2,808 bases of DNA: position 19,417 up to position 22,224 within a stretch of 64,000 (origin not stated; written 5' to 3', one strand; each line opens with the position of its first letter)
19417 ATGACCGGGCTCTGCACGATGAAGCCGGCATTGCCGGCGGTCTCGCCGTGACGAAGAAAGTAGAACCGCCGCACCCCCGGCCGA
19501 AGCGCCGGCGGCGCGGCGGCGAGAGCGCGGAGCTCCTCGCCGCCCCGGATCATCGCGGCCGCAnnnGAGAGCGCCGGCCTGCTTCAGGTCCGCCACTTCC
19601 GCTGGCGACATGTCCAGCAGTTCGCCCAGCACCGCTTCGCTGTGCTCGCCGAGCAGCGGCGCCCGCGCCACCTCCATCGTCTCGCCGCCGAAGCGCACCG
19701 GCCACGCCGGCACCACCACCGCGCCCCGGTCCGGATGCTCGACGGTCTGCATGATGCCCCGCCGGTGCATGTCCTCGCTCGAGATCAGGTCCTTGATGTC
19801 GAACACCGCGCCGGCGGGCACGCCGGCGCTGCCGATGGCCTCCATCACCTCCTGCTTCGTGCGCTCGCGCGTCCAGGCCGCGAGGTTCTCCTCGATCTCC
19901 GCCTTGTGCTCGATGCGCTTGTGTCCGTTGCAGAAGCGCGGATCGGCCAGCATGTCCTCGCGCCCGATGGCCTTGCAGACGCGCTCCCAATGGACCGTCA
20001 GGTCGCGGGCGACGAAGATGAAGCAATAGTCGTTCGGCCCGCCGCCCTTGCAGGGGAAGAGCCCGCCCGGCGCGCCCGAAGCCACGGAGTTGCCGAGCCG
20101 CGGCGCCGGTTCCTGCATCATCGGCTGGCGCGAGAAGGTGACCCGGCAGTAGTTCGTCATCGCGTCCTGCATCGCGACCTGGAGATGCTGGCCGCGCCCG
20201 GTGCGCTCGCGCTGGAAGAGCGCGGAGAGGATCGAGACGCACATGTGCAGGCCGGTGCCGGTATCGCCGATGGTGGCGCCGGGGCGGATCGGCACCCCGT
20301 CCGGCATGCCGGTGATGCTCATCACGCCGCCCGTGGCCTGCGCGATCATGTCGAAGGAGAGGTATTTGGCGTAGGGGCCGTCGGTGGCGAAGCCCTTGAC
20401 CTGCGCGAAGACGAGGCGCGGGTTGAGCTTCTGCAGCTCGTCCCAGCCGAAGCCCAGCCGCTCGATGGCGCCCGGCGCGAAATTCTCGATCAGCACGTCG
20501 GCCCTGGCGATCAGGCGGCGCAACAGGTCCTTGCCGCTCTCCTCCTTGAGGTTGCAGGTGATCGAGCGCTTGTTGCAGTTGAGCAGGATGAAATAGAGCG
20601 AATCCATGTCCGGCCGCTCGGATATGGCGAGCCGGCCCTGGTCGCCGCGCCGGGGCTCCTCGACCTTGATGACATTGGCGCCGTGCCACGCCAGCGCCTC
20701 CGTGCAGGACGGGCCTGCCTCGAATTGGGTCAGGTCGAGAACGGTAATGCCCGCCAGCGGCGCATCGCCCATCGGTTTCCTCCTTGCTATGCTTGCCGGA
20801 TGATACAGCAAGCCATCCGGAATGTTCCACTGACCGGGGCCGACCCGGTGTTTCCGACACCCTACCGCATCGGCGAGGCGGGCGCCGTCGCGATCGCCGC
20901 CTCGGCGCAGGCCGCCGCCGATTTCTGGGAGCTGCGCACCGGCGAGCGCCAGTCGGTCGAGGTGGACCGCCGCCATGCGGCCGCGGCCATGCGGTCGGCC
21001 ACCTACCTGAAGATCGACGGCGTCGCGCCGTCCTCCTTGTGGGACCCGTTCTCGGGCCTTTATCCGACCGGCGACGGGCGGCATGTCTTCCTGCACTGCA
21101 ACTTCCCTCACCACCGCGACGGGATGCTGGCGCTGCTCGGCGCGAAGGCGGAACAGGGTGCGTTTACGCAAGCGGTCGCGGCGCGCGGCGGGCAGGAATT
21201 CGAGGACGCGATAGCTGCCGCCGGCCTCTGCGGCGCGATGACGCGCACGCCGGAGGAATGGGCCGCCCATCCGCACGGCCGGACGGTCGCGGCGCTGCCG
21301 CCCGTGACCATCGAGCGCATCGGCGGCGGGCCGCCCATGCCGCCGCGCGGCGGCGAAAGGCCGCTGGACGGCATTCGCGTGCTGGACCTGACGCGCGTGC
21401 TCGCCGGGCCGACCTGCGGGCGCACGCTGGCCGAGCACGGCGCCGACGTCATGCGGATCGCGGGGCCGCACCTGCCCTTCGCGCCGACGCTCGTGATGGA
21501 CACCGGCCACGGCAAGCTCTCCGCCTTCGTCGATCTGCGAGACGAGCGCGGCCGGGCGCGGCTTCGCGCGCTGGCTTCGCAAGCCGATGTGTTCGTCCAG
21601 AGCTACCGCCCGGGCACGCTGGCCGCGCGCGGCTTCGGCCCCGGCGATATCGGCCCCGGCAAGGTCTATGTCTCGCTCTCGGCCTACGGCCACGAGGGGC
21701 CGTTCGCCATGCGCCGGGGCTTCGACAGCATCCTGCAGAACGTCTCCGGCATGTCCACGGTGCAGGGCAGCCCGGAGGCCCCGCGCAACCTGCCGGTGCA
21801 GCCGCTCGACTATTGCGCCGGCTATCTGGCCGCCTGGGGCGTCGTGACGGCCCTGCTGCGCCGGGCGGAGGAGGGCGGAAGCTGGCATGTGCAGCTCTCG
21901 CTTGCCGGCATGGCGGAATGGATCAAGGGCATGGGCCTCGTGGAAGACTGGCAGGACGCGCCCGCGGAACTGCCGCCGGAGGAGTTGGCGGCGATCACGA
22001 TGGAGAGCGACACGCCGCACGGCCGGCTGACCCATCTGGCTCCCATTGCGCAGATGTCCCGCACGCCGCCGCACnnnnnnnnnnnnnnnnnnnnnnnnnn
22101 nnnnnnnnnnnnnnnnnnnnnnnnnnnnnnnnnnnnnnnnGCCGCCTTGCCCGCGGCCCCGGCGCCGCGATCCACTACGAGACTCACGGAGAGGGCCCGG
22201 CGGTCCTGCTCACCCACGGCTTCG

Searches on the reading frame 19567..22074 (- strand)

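Call 82: search_protein_families(library=pfam, proteins=[window:19567-22074:-], max_evalue=0.00001)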
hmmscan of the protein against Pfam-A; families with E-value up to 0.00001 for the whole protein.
window:19567-22074:- (836 aa): 1 family
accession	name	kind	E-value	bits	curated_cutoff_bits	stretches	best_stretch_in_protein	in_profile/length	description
PF02515.22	CoA_transf_3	-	6.9e-109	364.7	23.3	1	440-812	1-366/366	CoA-transferase family III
